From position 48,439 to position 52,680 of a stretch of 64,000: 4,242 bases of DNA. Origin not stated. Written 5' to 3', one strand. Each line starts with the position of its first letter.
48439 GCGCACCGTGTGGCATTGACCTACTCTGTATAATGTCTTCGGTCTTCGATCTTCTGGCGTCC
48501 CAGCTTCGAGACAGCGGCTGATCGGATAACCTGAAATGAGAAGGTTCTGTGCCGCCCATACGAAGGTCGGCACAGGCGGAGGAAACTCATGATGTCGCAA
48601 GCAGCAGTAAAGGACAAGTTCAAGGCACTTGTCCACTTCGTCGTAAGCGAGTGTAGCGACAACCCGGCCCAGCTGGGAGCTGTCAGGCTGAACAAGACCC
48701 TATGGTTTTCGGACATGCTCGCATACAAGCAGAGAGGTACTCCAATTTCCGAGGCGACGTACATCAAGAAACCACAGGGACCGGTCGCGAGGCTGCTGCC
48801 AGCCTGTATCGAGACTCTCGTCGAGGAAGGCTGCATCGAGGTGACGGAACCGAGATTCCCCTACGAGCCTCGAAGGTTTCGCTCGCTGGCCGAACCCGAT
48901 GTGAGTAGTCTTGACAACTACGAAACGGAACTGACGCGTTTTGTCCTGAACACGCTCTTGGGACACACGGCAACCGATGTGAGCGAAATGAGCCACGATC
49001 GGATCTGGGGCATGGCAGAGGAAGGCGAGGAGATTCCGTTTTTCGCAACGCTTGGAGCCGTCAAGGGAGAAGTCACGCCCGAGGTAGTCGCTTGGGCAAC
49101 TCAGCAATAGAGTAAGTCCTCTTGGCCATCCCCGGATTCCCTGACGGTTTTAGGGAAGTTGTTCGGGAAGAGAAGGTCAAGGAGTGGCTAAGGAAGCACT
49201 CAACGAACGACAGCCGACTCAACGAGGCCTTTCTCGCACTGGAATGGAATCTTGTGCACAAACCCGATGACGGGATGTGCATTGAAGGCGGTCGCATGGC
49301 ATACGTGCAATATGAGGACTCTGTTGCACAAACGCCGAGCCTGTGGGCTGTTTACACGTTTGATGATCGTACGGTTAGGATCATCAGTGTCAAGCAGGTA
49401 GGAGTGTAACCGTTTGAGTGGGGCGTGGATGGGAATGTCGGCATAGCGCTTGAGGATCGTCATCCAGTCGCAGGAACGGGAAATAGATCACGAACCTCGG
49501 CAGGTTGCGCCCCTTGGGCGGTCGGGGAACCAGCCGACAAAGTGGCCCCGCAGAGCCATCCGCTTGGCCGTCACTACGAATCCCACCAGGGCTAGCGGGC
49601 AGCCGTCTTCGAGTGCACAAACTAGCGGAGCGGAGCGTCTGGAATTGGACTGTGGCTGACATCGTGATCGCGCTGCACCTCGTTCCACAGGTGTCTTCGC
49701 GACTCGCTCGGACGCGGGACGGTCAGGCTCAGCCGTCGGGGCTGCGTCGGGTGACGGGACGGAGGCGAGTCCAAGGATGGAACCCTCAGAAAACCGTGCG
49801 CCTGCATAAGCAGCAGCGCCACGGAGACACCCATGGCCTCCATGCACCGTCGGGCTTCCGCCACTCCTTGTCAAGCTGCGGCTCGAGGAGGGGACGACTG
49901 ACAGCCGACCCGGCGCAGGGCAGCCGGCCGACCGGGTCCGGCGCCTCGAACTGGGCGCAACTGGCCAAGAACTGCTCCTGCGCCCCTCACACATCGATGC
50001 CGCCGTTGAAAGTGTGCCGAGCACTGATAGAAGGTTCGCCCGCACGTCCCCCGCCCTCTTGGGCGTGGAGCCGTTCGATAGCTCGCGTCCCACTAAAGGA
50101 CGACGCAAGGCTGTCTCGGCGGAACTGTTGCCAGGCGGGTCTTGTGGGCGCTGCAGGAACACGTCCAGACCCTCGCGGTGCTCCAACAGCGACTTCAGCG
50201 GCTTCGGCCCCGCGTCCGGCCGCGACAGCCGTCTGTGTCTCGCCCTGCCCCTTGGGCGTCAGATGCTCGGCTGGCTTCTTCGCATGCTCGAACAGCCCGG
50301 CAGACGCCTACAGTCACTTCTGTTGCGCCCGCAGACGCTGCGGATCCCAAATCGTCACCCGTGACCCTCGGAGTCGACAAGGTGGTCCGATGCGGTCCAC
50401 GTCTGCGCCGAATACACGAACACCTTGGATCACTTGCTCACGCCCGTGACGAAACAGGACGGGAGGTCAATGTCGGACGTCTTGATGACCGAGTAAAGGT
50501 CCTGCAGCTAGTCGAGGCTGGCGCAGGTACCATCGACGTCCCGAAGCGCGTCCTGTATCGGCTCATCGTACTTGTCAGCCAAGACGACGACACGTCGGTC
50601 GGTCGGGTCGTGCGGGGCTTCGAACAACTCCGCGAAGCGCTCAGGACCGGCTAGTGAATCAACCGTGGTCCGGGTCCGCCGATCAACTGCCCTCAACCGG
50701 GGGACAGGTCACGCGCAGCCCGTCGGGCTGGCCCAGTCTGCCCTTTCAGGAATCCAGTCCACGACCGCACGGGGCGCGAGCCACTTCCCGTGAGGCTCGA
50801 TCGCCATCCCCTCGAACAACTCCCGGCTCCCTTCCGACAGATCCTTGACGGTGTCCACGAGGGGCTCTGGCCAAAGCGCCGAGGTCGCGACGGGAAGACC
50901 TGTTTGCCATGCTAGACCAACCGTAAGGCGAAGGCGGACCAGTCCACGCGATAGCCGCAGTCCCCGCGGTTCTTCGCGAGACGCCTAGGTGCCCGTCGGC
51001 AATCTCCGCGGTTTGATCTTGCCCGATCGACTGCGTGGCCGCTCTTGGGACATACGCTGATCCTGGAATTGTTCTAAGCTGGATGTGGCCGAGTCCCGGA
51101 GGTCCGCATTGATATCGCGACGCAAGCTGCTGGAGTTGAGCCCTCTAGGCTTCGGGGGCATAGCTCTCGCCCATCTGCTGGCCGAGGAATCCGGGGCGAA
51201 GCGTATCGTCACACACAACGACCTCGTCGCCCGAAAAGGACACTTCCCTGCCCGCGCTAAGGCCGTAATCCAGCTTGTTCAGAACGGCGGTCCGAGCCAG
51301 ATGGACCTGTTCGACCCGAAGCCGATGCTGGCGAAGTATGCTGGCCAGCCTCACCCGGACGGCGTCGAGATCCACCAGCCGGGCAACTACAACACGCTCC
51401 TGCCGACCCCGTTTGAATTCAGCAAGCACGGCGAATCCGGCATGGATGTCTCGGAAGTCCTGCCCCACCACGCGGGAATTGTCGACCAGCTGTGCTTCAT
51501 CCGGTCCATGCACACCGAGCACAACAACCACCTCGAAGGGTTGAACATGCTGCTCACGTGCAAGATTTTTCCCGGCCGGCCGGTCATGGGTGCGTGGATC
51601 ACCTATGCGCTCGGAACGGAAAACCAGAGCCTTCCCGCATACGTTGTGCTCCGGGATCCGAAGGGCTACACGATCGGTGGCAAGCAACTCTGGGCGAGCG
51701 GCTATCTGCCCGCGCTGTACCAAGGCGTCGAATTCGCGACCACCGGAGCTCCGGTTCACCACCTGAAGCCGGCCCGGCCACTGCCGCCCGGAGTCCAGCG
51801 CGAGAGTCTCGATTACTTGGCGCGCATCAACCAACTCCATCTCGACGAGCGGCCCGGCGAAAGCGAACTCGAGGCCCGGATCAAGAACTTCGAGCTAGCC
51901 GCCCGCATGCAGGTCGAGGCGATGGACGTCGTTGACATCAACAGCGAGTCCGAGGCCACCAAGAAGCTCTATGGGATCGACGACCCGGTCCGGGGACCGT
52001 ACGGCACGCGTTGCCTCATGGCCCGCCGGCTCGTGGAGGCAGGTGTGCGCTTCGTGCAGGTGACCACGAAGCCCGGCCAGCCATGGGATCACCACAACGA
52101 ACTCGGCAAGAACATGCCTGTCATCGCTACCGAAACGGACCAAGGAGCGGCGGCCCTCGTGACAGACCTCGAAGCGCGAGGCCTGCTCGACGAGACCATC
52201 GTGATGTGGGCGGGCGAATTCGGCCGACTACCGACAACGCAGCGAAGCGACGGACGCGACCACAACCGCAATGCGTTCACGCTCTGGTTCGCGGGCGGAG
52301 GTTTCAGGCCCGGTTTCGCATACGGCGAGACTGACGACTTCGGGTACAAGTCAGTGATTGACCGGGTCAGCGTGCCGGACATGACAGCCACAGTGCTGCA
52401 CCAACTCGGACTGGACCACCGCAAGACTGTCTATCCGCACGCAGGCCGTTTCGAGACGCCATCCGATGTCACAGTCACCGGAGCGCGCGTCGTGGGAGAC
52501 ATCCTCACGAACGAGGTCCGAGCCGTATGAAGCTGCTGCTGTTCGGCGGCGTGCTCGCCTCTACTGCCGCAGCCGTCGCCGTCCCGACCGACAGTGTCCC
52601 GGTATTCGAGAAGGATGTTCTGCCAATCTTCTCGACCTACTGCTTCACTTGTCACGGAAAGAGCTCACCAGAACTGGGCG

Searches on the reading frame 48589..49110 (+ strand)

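Call 107: search_protein_families(library=pfam, proteins=[window:48589-49110:+], max_evalue=0.01)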
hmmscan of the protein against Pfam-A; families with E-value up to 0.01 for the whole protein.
window:48589-49110:+ (173 aa): 1 family
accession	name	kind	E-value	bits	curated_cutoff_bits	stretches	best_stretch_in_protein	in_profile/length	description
PF13274.11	SocA_Panacea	-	4e-11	44.3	25.7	1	34-140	1-112/113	Antitoxin SocA-like, Panacea domain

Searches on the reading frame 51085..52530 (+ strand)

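Call 84: search_protein_families(library=pfam, proteins=[window:51085-52530:+], max_evalue=0.001)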
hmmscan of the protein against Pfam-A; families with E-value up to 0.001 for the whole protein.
window:51085-52530:+ (481 aa): 1 family
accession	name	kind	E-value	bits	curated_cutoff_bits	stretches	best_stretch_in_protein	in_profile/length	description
PF07394.17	DUF1501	-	2.1e-139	465.5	27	1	58-458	1-378/390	Protein of unknown function (DUF1501)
